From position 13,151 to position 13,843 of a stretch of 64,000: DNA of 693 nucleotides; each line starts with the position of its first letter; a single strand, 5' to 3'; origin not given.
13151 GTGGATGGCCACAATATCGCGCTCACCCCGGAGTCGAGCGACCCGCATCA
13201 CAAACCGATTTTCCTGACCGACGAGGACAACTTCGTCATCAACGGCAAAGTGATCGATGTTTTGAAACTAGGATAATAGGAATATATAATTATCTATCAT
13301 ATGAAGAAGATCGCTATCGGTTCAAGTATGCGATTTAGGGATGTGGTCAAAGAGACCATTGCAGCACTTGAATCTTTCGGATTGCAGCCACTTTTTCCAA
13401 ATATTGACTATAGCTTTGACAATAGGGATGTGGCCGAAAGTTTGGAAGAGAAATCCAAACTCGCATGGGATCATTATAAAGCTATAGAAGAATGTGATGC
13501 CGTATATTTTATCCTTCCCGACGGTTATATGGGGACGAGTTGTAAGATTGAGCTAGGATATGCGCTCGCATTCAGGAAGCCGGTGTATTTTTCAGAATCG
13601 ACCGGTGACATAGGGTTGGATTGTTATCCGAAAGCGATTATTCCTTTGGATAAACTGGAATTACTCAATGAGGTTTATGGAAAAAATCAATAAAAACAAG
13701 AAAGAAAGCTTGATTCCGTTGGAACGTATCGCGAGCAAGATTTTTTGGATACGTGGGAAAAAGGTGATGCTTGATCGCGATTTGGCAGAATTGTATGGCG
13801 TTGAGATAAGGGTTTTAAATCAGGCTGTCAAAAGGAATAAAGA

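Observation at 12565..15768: lexA-headed five-gene operon encoding an NDT-like enzyme, an ORF6N protein, a Nudix hydrolase and an APH-type kinase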

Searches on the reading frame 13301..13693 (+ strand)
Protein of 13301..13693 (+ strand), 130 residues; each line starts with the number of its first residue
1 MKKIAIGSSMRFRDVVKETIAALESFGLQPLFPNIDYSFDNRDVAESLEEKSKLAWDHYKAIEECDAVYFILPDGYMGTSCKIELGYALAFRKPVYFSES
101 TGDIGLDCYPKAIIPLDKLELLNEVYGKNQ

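Call 3: search_protein_families(library=pfam, proteins=[window:13301-13693:+], max_evalue=0.01)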
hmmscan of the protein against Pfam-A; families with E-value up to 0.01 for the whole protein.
window:13301-13693:+ (130 aa): 1 family
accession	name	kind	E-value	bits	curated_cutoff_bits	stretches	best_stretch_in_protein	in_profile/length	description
PF05014.21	Nuc_deoxyrib_tr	-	1.4e-07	32.1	28.8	1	14-98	15-96/117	Nucleoside 2-deoxyribosyltransferase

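Call 12: find_encoding_contigs(protein=window:13301-13693:+, flank=10000, max_places=10)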
Protein window:13301-13693:+ (130 aa): 1 contig read that carries it; 1 place shown.
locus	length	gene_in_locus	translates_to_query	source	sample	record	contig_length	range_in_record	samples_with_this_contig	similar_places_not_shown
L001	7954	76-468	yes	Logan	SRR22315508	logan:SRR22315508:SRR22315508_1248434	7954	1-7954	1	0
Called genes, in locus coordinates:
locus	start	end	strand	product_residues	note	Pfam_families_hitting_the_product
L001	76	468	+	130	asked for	PF05014:Nuc_deoxyrib_tr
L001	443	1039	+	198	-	PF10543:ORF6N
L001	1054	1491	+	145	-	PF00293:NUDIX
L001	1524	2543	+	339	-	PF01636:APH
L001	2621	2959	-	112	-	-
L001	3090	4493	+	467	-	PF09903:DUF2130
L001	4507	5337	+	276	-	PF13529:Peptidase_C39_2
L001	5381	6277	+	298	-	PF13529:Peptidase_C39_2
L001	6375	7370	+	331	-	PF04055:Radical_SAM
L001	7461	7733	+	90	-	-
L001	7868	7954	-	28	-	?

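Call 14: find_homologous_proteins(query=window:13301-13693:+, max_evalue=0.001)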
Query window:13301-13693:+ (130 aa): 138 proteins with E <= 0.001 among 152 candidates; the best 120 are listed.
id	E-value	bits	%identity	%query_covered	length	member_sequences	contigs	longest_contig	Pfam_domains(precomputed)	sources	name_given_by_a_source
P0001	1.4e-81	289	100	100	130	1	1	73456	PF05014.22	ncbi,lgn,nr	ncbi:MAG: nucleoside 2-deoxyribosyltransferase [Candidatus Moranbacteria bacterium]|nr:nucleoside 2-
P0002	1.1e-54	202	71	97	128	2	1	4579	PF05014.22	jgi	-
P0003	1.0e-53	199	75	88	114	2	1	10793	PF05014.22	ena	-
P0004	2.3e-53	198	70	95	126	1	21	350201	PF05014.22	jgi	jgi:nucleoside 2-deoxyribosyltransferase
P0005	1.7e-52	195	71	95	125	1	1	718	PF05014.22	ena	-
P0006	2.0e-52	194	71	95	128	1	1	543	PF05014.22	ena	-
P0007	5.2e-52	193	70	96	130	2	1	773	PF05014.22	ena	-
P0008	6.2e-52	193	71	95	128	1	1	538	PF05014.22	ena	-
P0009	2.5e-51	191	70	95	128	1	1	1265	PF05014.22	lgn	-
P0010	2.8e-51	191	67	97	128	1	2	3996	PF05014.22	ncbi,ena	-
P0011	3.0e-51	191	71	95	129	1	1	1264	PF05014.22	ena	-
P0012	6.0e-51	190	69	95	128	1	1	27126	PF05014.22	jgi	jgi:nucleoside 2-deoxyribosyltransferase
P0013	6.2e-51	190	70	95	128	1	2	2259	PF05014.22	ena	-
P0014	6.7e-51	190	70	95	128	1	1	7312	PF05014.22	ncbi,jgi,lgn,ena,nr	ncbi:hypothetical protein KJ785_00720 [Patescibacteria group bacterium]|nr:hypothetical protein [Pat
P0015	7.3e-51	189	69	95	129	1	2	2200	PF05014.22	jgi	-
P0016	9.2e-51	189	67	96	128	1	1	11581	PF05014.22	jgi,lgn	jgi:nucleoside 2-deoxyribosyltransferase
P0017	1.2e-50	189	69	95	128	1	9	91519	PF05014.22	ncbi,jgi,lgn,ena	-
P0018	2.2e-50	188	69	95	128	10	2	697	PF05014.22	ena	-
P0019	2.3e-50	188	72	95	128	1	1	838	PF05014.22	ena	-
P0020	3.1e-50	187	70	91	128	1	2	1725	PF05014.22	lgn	-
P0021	3.9e-50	187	66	92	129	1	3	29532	PF05014.22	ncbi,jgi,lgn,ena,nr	ncbi:MAG TPA: hypothetical protein DCP90_08840 [Clostridiales bacterium]|nr:MAG: hypothetical protei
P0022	4.6e-50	187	68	95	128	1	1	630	PF05014.22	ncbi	-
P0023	5.2e-50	187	69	95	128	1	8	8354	PF05014.22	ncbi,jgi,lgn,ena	jgi:nucleoside 2-deoxyribosyltransferase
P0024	5.3e-50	187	65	97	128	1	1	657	PF05014.22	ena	-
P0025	5.5e-50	187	69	91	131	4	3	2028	PF05014.22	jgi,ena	-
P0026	5.7e-50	187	69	95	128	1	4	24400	PF05014.22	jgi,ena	-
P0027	6.5e-50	186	69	91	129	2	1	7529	PF05014.22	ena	-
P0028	6.5e-50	186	68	95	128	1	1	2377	PF05014.22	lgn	-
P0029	6.8e-50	186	69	95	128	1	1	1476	PF05014.22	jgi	-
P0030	9.0e-50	186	69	89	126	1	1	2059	PF05014.22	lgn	-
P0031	1.3e-49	185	71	87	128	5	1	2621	PF05014.22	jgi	jgi:nucleoside 2-deoxyribosyltransferase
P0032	1.4e-49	185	68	95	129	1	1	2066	PF05014.22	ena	-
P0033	1.4e-49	185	67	98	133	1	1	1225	PF05014.22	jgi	jgi:hypothetical protein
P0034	1.4e-49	185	70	91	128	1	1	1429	PF05014.22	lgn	-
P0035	1.5e-49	185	70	95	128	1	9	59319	PF05014.22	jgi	-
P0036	1.8e-49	185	63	99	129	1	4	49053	PF05014.22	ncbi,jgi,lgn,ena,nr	ncbi:MAG TPA: hypothetical protein DEP72_08790 [Clostridiales bacterium]|nr:MAG: hypothetical protei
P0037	1.8e-49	185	69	95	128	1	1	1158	PF05014.22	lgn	-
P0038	2.3e-49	185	70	91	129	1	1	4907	PF05014.22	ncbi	-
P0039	2.6e-49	184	66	98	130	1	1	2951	PF05014.22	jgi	jgi:nucleoside 2-deoxyribosyltransferase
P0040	3.3e-49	184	71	89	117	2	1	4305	PF05014.22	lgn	-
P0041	3.8e-49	184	70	91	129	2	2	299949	PF05014.22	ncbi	-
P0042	4.9e-49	184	70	91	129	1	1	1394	PF05014.22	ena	-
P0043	7.1e-49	183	64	96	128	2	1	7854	PF05014.22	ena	-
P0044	8.4e-49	183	68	95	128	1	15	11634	PF05014.22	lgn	-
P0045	9.9e-49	183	66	95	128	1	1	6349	PF15891.12,PF05014.22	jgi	-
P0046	1.4e-48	182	70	91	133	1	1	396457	PF05014.22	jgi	jgi:nucleoside 2-deoxyribosyltransferase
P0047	2.4e-48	181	68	95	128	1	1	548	PF05014.22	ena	-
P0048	2.7e-48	181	69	91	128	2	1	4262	PF05014.22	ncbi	-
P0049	3.0e-48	181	66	95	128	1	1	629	PF05014.22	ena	-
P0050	3.0e-48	181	69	95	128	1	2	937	PF05014.22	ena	-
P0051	3.0e-48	181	69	91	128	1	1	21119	PF05014.22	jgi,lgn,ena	-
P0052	3.7e-48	181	68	91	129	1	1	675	PF05014.22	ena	-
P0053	4.2e-48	181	66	94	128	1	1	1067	PF05014.22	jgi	jgi:nucleoside 2-deoxyribosyltransferase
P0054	5.2e-48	180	69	91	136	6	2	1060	PF05014.22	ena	-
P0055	5.2e-48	180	65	95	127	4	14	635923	PF05014.22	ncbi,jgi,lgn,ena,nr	ncbi:hypothetical protein HOK51_08870 [Candidatus Woesearchaeota archaeon]|jgi:nucleoside 2-deoxyrib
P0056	7.5e-48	180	69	91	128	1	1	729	PF05014.22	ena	-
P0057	9.4e-48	179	64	96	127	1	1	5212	PF05014.22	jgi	jgi:nucleoside 2-deoxyribosyltransferase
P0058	1.0e-47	179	65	95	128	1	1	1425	PF05014.22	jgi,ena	-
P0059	1.4e-47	179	68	94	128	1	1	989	PF05014.22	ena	-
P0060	1.7e-47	179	67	94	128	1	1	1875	PF05014.22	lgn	-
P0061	4.3e-47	177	67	95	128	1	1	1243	PF05014.22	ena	-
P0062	5.3e-47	177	67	92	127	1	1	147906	PF05014.22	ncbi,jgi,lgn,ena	ncbi:MAG: nucleoside 2-deoxyribosyltransferase [Patescibacteria group bacterium]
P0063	5.9e-47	177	69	91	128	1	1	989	PF05014.22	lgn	-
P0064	6.6e-47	177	69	91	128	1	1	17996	PF05014.22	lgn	-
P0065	7.5e-47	176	64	96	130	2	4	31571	PF05014.22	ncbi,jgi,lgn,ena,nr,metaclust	ncbi:MAG: hypothetical protein A2Y24_00595 [Clostridiales bacterium GWE2_32_10]|nr:MAG: hypothetical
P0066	8.6e-47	176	66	95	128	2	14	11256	PF05014.22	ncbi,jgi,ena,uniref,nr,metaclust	ncbi:hypothetical protein CO051_01790 [Candidatus Roizmanbacteria bacterium CG_4_9_14_0_2_um_filter_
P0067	1.0e-46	176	65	95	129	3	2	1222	PF05014.22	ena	-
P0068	1.4e-46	176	65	99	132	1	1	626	PF05014.22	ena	-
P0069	2.2e-46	175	65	92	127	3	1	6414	PF05014.22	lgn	-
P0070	2.9e-46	175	68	91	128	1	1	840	PF05014.22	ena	-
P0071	3.2e-46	174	68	92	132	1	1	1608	PF05014.22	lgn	-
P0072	3.4e-46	174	64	91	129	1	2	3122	PF05014.22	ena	-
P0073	4.0e-46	174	65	94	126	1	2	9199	PF05014.22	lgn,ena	-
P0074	5.4e-46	174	63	96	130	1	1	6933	PF05014.22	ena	-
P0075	2.1e-45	172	61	97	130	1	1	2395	PF05014.22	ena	-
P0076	2.1e-45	172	65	92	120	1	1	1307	PF05014.22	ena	-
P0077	2.3e-45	172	64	93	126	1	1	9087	PF05014.22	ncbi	ncbi:MAG: nucleoside 2-deoxyribosyltransferase [bacterium]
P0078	3.2e-45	171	64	92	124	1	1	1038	PF05014.22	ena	-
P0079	4.2e-45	171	65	96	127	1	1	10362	PF05014.22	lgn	-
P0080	4.3e-45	171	64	92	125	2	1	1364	PF05014.22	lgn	-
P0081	4.5e-45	171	65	94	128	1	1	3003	PF05014.22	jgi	jgi:nucleoside 2-deoxyribosyltransferase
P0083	4.8e-45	171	63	92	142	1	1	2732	PF05014.22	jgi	-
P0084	5.0e-45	171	61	97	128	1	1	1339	PF05014.22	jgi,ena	-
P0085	5.6e-45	170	61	94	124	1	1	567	PF05014.22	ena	-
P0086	1.2e-44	169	60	97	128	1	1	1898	PF05014.22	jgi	jgi:nucleoside 2-deoxyribosyltransferase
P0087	2.3e-43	165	65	92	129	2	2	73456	PF05014.22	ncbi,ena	ncbi:MAG: nucleoside 2-deoxyribosyltransferase [Patescibacteria group bacterium]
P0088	2.9e-43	165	64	88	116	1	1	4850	PF05014.22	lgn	-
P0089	3.4e-43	165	63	92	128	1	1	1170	PF05014.22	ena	-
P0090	4.5e-43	164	63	95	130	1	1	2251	PF15891.12,PF05014.22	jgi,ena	-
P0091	7.7e-43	164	65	85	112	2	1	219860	PF05014.22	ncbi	-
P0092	1.1e-42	163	61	94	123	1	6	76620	PF05014.22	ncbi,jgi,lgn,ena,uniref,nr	ncbi:MAG: MazG nucleotide pyrophosphohydrolase [Berkelbacteria bacterium GW2011_GWB1_38_5]|uniref:Ma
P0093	1.2e-42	163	60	95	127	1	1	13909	PF05014.22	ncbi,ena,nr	ncbi:MAG: hypothetical protein HW405_93 [Candidatus Berkelbacteria bacterium]|nr:hypothetical protei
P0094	1.3e-42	163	61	93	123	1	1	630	PF05014.22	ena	-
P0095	2.0e-42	162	62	96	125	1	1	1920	PF05014.22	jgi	jgi:nucleoside 2-deoxyribosyltransferase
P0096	3.1e-42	162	67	85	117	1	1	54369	PF15891.12,PF05014.22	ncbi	-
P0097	3.1e-42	162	63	92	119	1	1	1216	PF05014.22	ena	-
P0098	8.0e-42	160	61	91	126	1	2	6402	PF05014.22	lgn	-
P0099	9.3e-42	160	61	95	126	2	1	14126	PF05014.22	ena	-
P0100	1.2e-41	160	61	95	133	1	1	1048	PF05014.22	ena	-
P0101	4.9e-41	158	67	89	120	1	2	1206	PF05014.22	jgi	jgi:nucleoside 2-deoxyribosyltransferase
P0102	5.3e-41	158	59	92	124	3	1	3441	PF05014.22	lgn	-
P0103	5.4e-41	158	59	95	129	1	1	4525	PF05014.22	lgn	-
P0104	8.3e-41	157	62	92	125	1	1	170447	PF05014.22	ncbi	-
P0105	9.1e-41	157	59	94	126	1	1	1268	PF05014.22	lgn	-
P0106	1.4e-40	156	61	89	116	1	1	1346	PF05014.22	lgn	-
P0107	2.2e-40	156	58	95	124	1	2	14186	PF05014.22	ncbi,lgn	-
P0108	2.5e-40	155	64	85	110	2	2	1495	PF05014.22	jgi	-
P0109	3.9e-40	155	67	85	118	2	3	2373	PF05014.22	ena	-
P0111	4.9e-40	154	58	94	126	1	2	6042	PF05014.22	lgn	-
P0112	5.1e-40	154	63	83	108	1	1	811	PF05014.22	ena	-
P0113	1.8e-39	153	58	87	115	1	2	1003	PF05014.22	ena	-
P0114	1.8e-38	149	58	91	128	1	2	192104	PF05014.22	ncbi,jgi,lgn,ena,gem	-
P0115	3.7e-38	148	60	92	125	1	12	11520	PF05014.22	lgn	-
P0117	1.9e-37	146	56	95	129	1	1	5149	PF05014.22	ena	-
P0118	2.8e-37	146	55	94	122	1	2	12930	PF05014.22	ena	-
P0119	3.2e-37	145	58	85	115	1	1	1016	PF05014.22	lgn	-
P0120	4.0e-37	145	66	78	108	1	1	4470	PF05014.22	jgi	jgi:nucleoside 2-deoxyribosyltransferase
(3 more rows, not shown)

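Call 17: find_related_loci(query=A1, collection=genome_contigs, flank=6000)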
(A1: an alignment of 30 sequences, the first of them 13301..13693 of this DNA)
Query A1 (130 aa) in genome_contigs; peptide patterns used: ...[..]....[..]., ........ (x = any residue, [..] = any of these).
27 stretches matched a pattern; 21 encode a relative of the query (tblastn E <= 1e-3); 21 distinct loci.
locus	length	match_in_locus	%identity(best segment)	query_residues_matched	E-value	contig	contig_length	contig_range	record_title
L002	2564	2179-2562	70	2-129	5e-60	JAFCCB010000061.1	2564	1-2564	Candidatus Dojkabacteria bacterium isolate AB_1215_Bin_135 AB_1215_Bin_135.fna_scaffold_138376, whole genome shotgun seq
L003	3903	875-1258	67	2-129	4e-57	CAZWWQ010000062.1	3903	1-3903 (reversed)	MAG TPA_asm: uncultured Bdellovibrionales bacterium isolate binchicken_co291_201 genome assembly, contig: NODE_11003_len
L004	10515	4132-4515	67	2-129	8e-57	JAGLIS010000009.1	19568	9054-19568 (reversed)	MAG: Candidatus Pacearchaeota archaeon isolate RS_3_14 ROV157_3.bin.14.fa_9, whole genome shotgun sequence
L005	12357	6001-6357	66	1-119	5e-56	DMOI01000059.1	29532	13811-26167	MAG TPA_asm: Clostridiales bacterium isolate UBA12072 contig_10502, whole genome shotgun sequence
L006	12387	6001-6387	63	1-129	3e-55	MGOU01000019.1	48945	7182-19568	MAG: Clostridiales bacterium GWD2_32_19 gwd2_scaffold_285, whole genome shotgun sequence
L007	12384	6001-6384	65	2-129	4e-55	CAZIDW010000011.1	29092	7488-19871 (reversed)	MAG TPA_asm: uncultured Candidatus Peribacteria bacterium isolate SRP141376_co2_352 genome assembly, contig: NODE_3474_l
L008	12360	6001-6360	67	1-120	1e-53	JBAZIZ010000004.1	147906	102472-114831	MAG: Patescibacteria group bacterium isolate SO_2017_LW4_107 scaffold_286_c2_LW137-91_2017, whole genome shotgun sequenc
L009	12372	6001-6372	65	3-126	1e-53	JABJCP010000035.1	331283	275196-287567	MAG: Candidatus Woesearchaeota archaeon isolate SI073_bin58 k141_1965843, whole genome shotgun sequence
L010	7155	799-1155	65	1-119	3e-52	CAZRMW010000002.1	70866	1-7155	MAG TPA_asm: uncultured Candidatus Saccharibacteria bacterium isolate SRP077602_co6_144 genome assembly, contig: NODE_55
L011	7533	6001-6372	66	2-124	6e-52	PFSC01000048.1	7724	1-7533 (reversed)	MAG: Candidatus Roizmanbacteria bacterium CG_4_9_14_0_2_um_filter_39_13 CG_4_9_14_0.2_um_filter_scaffold_4836_c, whole g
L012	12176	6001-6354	64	2-119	4e-51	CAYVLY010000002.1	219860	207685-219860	MAG TPA_asm: uncultured Gammaproteobacteria bacterium isolate SRP167671_co2_208 genome assembly, contig: NODE_30_length_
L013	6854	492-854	64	2-122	5e-51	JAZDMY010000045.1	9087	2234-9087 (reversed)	MAG: bacterium isolate MEGAHIT-group-0.684 k141_18399758, whole genome shotgun sequence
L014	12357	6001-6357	65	3-121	3e-49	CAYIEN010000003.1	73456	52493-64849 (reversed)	MAG TPA_asm: uncultured Methanosarcinales archaeon isolate ERP119705_co18_167 genome assembly, contig: NODE_228_length_7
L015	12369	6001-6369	59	3-125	5e-49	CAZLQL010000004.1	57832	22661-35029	MAG TPA_asm: uncultured Candidatus Saccharibacteria bacterium isolate SRP219642_co4_43 genome assembly, contig: NODE_772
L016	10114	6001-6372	60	1-124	6e-49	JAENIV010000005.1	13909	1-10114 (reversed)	MAG: Candidatus Berkelbacteria bacterium isolate CoA_1_bin.50 scaffold_1461, whole genome shotgun sequence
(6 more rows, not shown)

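Call 21: search_protein_families(library=pfam, alignment_id=A2, max_evalue=0.001)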
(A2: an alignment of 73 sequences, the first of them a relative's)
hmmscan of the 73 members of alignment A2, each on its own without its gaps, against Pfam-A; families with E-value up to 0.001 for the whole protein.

A. member 1, L002:1559-1879:- (106 aa): 1 family
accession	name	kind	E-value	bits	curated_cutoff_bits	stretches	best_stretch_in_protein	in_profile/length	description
PF01931.24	NTPase_I-T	-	5e-05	23.6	25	1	5-80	61-131/162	Protein of unknown function DUF84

B. families by the number of members that match (of 73 scanned): 105 families (the first 25 are shown)
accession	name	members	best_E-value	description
PF00892.27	EamA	2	1.2e-25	EamA-like transporter family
PF00188.32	CAP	2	8.3e-22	Cysteine-rich secretory protein family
PF00271.37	Helicase_C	2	7.9e-21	Helicase conserved C-terminal domain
PF00293.34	NUDIX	2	1.6e-18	NUDIX domain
PF18765.7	Polbeta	2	2.2e-15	Polymerase beta, Nucleotidyltransferase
PF01381.28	HTH_3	2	4.5e-15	Helix-turn-helix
PF13560.12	HTH_31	2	3.9e-09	Helix-turn-helix domain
PF01909.29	NTP_transf_2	2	6.5e-09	Nucleotidyltransferase domain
PF12844.13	HTH_19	2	1.5e-07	Helix-turn-helix domain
PF16913.11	PUNUT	2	2.1e-06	Purine nucleobase transmembrane transport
PF10639.15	TMEM234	2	2.7e-06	Putative transmembrane family 234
PF13413.12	HTH_25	2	3.7e-05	Helix-turn-helix domain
PF07517.20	SecA_DEAD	1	9.5e-121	SecA DEAD-like domain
PF01098.24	FTSW_RODA_SPOVE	1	1.4e-105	Cell cycle protein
PF21090.3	P-loop_SecA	1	7.6e-83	SecA P-loop domain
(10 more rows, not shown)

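Call 40: search_protein_families(library=ncbifam, proteins=[window:13301-13693:+], max_evalue=0.01)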
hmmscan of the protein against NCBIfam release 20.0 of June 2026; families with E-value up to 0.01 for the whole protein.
window:13301-13693:+ (130 aa): 0 families

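Call 41: search_protein_families(library=padloc, proteins=[window:13301-13693:+], max_evalue=0.01)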
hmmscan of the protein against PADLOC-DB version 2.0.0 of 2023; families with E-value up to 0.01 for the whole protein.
window:13301-13693:+ (130 aa): 0 families

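Call 42: search_protein_families(library=phrogs, proteins=[window:13301-13693:+], max_evalue=0.001)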
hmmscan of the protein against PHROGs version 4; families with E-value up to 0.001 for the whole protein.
window:13301-13693:+ (130 aa): 0 families

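Call 61: search_solved_structures(query=A1, max_evalue=0.01, show_alignments=2)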
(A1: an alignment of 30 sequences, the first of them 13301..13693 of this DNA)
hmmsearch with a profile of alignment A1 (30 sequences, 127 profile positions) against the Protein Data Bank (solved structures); distinct sequences matched with E-value up to 0.01: 1.
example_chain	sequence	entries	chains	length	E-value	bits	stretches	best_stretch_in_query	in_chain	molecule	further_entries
8pqp_A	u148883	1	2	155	0.0092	19.1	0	21-97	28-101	Nucleoside 2-deoxyribosyltransferase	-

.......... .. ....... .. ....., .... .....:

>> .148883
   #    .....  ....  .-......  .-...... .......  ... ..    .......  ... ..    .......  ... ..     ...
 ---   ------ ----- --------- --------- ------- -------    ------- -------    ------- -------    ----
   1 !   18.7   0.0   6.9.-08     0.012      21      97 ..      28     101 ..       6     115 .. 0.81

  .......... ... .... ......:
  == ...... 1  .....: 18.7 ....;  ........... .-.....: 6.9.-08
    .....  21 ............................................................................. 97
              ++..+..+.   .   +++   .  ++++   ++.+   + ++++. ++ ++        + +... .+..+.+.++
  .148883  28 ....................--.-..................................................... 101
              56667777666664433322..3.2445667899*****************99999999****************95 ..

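Call 72: find_related_loci(query=A1, collection=viral_contigs, flank=4000)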
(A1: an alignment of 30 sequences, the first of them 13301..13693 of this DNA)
Query A1 (130 aa) in viral_contigs; peptide patterns used: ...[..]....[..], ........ (x = any residue, [..] = any of these).
39 stretches matched a pattern; 1 encode a relative of the query (tblastn E <= 1e-3); 1 distinct loci.
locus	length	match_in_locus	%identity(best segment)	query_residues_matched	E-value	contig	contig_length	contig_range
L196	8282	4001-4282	24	3-91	1e-5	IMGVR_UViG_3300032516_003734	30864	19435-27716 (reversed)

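Call 73: predict_structure(alignment_id=A1)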
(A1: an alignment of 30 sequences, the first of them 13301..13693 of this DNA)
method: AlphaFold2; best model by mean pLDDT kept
length: 130 residues; sequences in the alignment: 30
mean_pLDDT: 91.1   pTM: 0.86
mean pLDDT of the five models: 91.1, 89.6, 89.6, 88.0, 86.7
residues with pLDDT >= 90: 100; 70-90: 23; 50-70: 5; < 50: 2
segments of 3 or more residues with pLDDT < 50: none
pLDDT, mean of each block of 10 residues (from residue 1): 92 94 94 81 80 94 97 95 97 98 97 96 69
secondary structure, 60 per line:
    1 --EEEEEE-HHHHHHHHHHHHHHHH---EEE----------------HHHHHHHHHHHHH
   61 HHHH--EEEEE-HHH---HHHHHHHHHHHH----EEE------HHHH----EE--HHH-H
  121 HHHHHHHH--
elements in order: E3-8 H10-25 E29-31 H48-64 E67-71 H79-90 E95-97 H104-107 H120-128
